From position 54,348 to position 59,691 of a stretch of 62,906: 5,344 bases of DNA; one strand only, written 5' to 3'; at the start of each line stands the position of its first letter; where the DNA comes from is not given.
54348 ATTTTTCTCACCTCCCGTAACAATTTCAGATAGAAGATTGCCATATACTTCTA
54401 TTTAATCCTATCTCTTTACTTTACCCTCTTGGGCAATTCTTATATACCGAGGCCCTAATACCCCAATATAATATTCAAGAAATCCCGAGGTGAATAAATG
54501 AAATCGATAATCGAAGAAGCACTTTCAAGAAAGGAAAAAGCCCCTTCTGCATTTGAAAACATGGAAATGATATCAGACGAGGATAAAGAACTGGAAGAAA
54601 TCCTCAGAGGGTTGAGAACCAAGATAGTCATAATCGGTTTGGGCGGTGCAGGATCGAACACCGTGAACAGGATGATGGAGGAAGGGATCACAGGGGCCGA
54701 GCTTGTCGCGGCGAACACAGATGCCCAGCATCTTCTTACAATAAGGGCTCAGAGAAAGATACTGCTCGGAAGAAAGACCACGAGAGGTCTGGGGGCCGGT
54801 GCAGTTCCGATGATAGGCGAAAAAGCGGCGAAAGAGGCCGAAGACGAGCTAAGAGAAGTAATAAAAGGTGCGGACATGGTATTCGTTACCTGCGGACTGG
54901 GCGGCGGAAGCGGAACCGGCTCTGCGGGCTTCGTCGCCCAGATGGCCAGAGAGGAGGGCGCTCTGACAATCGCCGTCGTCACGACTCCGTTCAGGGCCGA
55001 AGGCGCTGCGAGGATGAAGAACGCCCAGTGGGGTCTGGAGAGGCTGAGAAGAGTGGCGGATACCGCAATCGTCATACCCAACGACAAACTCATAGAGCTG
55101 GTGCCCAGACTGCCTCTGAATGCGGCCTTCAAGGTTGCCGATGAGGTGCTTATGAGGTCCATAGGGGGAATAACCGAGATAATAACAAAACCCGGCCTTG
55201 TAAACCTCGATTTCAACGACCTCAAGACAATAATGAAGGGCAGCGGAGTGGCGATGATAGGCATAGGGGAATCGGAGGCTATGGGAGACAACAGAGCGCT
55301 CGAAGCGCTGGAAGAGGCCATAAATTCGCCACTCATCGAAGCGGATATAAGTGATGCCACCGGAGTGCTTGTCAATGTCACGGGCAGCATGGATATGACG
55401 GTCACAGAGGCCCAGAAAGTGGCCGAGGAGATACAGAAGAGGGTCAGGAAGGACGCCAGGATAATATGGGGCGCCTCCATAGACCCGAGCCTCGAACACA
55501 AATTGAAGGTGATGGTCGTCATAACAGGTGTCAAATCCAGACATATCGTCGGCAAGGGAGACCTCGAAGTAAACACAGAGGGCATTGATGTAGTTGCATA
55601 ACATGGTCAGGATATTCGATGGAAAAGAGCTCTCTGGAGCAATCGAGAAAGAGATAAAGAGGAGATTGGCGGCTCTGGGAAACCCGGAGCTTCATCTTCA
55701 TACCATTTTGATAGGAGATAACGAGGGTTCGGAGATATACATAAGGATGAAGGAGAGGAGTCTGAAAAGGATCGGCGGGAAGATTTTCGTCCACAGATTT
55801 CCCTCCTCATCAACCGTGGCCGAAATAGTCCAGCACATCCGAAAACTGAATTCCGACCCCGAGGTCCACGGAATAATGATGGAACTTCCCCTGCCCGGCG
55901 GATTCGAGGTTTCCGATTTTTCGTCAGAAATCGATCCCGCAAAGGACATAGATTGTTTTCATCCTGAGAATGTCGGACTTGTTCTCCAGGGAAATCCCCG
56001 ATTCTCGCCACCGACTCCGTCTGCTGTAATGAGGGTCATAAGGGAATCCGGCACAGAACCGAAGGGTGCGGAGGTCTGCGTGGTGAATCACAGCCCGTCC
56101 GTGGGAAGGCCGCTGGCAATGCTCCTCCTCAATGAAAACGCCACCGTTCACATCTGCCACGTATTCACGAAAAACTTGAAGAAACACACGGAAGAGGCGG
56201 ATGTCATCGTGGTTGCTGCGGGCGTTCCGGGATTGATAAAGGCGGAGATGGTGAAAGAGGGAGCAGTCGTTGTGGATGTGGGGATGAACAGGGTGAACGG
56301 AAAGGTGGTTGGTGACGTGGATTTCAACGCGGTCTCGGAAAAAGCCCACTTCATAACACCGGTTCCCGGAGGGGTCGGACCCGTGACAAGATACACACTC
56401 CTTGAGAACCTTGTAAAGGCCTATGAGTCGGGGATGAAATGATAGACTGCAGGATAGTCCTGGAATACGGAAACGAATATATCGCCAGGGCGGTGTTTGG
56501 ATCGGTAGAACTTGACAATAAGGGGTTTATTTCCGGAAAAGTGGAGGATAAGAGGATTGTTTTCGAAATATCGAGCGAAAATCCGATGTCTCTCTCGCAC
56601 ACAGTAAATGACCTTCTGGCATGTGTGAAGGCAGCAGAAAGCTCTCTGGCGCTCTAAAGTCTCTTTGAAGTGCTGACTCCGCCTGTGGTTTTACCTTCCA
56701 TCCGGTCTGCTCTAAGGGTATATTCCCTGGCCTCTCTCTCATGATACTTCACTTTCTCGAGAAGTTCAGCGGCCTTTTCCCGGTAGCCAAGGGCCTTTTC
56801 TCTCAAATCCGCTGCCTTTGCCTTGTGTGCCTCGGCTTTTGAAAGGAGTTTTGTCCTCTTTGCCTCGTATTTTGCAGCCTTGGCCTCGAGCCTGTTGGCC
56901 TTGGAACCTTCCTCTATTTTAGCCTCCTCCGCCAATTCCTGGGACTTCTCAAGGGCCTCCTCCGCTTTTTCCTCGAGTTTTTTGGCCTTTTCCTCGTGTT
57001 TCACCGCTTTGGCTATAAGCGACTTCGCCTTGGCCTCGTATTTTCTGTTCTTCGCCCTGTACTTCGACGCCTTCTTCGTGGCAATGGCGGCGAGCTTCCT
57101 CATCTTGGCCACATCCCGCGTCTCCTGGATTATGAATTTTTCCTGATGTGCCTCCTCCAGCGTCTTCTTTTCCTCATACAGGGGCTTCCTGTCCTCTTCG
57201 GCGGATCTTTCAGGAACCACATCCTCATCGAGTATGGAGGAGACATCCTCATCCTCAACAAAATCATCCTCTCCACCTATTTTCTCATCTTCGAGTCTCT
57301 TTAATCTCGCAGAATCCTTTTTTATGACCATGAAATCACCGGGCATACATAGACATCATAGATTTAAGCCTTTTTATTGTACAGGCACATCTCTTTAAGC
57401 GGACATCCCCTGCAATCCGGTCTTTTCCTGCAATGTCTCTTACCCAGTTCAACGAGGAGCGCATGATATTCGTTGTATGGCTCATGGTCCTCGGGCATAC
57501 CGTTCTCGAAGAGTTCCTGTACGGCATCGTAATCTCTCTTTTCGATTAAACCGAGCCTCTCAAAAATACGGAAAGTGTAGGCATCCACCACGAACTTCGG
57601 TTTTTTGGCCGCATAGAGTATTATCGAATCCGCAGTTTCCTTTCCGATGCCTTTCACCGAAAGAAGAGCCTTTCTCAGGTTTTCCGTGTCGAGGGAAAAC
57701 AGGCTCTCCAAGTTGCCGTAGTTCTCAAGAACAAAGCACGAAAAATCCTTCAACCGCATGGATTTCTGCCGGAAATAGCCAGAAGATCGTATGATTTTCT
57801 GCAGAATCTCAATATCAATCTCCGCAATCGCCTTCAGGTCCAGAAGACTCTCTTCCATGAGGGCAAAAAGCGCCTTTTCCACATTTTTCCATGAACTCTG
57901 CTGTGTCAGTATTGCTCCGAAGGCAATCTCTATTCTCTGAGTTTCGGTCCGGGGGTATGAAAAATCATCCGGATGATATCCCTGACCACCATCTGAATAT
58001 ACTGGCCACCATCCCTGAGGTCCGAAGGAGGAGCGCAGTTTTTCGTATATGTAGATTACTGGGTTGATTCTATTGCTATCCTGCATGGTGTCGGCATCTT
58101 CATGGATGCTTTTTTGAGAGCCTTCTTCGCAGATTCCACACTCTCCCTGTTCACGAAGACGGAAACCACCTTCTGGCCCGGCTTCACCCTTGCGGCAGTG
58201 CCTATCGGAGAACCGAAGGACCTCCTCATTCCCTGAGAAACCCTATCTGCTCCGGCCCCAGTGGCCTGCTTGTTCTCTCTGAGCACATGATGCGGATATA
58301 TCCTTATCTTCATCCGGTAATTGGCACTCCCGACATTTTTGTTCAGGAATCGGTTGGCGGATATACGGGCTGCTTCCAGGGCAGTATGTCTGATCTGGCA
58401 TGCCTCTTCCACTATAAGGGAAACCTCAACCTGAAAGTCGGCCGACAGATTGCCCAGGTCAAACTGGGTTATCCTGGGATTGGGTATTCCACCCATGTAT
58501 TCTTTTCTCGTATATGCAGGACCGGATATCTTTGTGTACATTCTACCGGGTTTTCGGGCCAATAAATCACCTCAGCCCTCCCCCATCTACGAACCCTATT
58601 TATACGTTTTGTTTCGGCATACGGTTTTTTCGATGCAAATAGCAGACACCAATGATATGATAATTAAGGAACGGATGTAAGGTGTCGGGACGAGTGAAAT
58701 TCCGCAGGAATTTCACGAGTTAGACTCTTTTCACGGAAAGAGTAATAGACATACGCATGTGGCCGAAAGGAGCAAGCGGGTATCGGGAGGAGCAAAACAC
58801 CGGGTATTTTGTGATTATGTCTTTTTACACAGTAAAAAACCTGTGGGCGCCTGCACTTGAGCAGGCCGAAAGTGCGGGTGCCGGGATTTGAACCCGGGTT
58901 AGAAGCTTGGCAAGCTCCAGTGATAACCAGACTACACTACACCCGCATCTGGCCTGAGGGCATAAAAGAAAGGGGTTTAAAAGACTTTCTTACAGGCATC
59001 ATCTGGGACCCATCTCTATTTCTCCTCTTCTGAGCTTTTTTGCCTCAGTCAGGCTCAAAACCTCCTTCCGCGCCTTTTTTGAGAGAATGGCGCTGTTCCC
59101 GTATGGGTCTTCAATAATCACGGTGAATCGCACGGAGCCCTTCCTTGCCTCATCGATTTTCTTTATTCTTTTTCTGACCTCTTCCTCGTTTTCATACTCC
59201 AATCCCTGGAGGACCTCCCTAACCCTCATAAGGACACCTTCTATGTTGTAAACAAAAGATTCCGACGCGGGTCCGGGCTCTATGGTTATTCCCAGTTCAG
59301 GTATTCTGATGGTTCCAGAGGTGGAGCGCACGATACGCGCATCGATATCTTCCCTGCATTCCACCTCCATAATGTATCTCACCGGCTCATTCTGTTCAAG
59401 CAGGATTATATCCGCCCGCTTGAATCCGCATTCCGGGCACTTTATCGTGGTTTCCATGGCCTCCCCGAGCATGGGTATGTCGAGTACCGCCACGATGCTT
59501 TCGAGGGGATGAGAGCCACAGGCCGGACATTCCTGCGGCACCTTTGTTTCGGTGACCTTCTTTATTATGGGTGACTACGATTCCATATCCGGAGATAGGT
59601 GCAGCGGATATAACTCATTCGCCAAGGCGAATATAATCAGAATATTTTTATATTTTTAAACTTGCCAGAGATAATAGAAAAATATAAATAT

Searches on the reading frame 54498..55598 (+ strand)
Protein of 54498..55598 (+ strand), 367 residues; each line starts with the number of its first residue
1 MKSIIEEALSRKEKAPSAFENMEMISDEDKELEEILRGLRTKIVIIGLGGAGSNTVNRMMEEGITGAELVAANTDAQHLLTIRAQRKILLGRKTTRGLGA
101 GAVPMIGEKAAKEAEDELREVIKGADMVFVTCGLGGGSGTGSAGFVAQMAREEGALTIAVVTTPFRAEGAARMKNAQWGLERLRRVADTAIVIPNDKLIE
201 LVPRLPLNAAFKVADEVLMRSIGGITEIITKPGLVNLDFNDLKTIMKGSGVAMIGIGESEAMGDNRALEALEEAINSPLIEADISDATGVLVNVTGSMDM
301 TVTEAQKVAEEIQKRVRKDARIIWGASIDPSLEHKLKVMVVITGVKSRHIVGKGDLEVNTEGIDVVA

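Call 39: search_protein_families(library=pfam, proteins=[window:54498-55598:+])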
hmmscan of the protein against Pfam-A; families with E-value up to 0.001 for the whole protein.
window:54498-55598:+ (367 aa): 2 families
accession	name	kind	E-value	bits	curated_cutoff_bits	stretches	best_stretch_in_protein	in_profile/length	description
PF00091.31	Tubulin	-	7.3e-48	163.8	33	1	42-202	1-189/190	Tubulin/FtsZ family, GTPase domain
PF12327.13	FtsZ_C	-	2.5e-33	114.7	27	1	250-346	1-95/95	FtsZ family, C-terminal domain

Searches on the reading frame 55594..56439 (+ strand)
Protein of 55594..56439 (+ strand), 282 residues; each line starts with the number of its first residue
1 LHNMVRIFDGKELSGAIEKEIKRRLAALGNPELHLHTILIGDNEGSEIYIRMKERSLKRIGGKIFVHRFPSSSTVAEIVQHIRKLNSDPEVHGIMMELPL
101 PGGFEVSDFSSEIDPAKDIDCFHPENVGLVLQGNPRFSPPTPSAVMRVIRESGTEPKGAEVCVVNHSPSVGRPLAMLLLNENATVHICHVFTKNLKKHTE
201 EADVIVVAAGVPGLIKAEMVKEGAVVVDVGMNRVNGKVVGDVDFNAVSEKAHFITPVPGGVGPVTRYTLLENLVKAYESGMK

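Call 40: search_protein_families(library=pfam, proteins=[window:55594-56439:+])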
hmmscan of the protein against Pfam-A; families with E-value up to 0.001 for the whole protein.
window:55594-56439:+ (282 aa): 3 families
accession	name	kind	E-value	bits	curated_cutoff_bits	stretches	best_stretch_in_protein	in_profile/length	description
PF02882.25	THF_DHG_CYH_C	-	3.9e-62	208.7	27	1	123-278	1-157/160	Tetrahydrofolate dehydrogenase/cyclohydrolase, NAD(P)-binding domain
PF00763.28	THF_DHG_CYH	-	5.5e-28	98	32.8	1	9-120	2-115/115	Tetrahydrofolate dehydrogenase/cyclohydrolase, catalytic domain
PF01262.27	AlaDh_PNT_C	-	0.00016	21.6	23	1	158-232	51-131/214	Alanine dehydrogenase/PNT, C-terminal domain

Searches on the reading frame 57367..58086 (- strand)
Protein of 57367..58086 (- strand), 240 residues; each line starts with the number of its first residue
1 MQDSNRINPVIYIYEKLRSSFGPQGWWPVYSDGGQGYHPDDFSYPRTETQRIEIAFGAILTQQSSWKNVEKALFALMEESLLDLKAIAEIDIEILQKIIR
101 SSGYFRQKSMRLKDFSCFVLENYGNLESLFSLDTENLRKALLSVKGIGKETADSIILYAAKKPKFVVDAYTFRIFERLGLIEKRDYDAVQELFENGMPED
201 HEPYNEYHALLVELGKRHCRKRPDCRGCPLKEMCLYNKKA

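Call 40: search_protein_families(library=pfam, proteins=[window:57367-58086:-])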
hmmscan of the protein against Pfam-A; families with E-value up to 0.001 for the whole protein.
window:57367-58086:- (240 aa): 4 families
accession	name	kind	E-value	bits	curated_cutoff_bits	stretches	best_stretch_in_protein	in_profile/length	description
PF00730.31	HhH-GPD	-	6.9e-18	65.4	26.2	1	57-197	2-106/108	HhH-GPD superfamily base excision DNA repair protein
PF14520.12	HHH_5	-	1.9e-05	25.5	27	1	120-159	19-55/57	Helix-hairpin-helix domain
PF12826.13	HHH_2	-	0.00028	21.4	27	0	121-160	21-56/64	Helix-hairpin-helix motif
PF00633.29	HHH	-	0.00066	19.8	24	0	138-158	10-30/30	Helix-hairpin-helix motif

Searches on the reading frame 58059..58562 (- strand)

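Call 40: search_protein_families(library=pfam, proteins=[window:58059-58562:-])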
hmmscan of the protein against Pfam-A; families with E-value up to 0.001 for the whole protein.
window:58059-58562:- (168 aa): 1 family
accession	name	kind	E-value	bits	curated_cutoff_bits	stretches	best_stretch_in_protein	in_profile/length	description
PF00252.24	Ribosomal_L16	-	2.6e-35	121.7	27.9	1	14-162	3-131/132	Ribosomal protein L16p/L10e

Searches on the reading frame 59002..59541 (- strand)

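Call 40: search_protein_families(library=pfam, proteins=[window:59002-59541:-])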
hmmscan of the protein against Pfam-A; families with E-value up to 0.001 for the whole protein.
window:59002-59541:- (180 aa): 4 families
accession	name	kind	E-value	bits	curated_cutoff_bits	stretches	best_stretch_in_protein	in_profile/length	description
PF22794.1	jr-ZPR1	-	2.8e-20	72.9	27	1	64-160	1-104/125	ZPR1 jelly-roll domain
PF03367.19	Zn_ribbon_ZPR1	-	0.00042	20.1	23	1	1-45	5-48/56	ZPR1 zinc-finger domain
PF24859.1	FdhE_central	-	0.00064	20.2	27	0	5-18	2-15/39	FdhE, central domain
PF13248.11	Zn_ribbon_3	-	0.00098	19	27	0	4-14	4-13/26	zinc-ribbon domain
